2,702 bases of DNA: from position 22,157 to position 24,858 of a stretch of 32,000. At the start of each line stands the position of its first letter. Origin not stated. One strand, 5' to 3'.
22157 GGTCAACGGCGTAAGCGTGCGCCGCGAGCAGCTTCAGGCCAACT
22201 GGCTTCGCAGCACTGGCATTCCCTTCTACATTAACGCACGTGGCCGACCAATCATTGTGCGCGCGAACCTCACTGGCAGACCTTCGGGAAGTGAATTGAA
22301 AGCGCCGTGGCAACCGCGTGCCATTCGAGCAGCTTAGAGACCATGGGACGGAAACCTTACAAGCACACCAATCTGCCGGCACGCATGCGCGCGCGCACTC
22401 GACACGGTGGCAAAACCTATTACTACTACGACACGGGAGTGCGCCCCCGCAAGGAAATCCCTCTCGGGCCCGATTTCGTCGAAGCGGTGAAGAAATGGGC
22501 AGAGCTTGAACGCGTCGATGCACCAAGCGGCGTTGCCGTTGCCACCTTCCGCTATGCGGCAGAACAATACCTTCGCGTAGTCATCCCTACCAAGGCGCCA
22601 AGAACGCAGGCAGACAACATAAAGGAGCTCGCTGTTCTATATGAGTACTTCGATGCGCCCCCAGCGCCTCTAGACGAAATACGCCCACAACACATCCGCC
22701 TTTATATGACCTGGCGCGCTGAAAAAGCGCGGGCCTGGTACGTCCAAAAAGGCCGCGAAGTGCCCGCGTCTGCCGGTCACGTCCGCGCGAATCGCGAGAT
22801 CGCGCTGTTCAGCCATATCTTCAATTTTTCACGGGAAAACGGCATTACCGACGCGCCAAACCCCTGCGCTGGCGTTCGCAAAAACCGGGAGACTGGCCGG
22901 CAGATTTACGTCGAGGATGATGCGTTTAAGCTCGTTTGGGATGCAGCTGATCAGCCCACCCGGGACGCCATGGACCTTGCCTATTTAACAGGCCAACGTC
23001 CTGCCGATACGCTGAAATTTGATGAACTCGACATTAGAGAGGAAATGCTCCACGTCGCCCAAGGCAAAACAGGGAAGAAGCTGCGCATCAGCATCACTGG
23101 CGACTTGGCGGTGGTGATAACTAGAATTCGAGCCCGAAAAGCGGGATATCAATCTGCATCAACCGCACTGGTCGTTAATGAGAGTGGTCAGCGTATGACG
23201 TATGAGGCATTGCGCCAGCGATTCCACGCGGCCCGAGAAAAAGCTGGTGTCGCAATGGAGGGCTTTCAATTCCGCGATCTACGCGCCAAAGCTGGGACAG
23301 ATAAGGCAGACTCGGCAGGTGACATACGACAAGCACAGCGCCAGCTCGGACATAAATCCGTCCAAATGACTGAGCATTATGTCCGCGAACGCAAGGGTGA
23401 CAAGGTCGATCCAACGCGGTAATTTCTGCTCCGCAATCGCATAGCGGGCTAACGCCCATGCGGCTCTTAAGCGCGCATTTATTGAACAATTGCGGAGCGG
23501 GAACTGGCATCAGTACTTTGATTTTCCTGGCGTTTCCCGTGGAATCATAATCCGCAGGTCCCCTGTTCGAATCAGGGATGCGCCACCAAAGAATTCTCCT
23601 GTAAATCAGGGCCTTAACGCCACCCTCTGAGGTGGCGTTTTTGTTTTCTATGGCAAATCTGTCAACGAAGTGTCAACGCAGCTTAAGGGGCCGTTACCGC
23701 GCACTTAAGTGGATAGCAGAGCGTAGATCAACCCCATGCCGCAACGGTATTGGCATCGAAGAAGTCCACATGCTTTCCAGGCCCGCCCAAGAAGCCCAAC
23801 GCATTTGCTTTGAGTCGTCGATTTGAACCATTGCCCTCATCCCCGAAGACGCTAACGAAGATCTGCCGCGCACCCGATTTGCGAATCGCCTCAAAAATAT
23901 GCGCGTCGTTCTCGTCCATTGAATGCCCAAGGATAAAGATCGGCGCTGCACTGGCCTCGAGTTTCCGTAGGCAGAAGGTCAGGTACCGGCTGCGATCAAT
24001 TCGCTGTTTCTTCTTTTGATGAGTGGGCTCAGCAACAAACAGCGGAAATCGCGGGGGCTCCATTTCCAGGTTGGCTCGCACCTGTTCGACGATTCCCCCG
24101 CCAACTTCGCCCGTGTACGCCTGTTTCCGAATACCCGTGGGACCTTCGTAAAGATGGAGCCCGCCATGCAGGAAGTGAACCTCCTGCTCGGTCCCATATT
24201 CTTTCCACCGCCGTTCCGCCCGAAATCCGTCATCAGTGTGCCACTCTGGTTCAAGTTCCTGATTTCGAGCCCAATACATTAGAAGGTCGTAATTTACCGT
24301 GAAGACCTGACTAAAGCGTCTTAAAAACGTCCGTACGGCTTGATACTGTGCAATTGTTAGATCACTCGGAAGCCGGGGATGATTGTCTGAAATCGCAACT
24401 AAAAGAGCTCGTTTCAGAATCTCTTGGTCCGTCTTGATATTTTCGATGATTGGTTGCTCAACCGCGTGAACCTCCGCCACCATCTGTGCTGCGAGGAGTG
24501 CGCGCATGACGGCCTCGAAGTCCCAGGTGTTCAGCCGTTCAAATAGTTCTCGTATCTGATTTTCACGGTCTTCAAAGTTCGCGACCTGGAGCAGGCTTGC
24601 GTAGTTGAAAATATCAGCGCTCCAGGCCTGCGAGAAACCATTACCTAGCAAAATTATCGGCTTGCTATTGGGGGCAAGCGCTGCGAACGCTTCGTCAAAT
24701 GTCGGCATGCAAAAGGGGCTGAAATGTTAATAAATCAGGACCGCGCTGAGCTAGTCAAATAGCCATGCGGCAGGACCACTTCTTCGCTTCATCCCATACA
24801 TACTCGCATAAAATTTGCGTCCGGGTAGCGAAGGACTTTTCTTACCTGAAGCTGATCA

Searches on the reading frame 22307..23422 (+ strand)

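Call 62: search_protein_families(library=pfam, proteins=[window:22307-23422:+], max_evalue=0.001)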
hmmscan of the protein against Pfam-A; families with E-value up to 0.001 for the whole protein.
window:22307-23422:+ (371 aa): 1 family
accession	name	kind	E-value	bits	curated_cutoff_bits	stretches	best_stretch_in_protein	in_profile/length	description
PF00589.27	Phage_integrase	-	1.6e-21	77.3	27.1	1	215-362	21-169/172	Phage integrase family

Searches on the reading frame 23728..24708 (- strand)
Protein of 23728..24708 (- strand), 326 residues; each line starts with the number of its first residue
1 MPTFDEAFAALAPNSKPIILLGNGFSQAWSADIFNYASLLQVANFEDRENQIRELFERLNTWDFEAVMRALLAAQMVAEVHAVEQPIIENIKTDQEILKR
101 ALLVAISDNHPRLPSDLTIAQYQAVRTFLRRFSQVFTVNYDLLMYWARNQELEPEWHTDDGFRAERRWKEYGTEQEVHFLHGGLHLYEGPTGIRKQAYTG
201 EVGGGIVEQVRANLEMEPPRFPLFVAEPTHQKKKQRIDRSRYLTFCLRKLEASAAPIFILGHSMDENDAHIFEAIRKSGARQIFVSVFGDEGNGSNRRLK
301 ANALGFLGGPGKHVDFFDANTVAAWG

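Call 62: search_protein_families(library=pfam, proteins=[window:23728-24708:-], max_evalue=0.001)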
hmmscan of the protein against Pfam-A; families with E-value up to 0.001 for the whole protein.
window:23728-24708:- (326 aa): 1 family
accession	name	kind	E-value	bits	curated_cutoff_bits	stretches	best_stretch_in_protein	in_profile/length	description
PF16263.11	DUF4917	-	1.9e-56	192.2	28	1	19-325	1-311/311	Domain of unknown function (DUF4917)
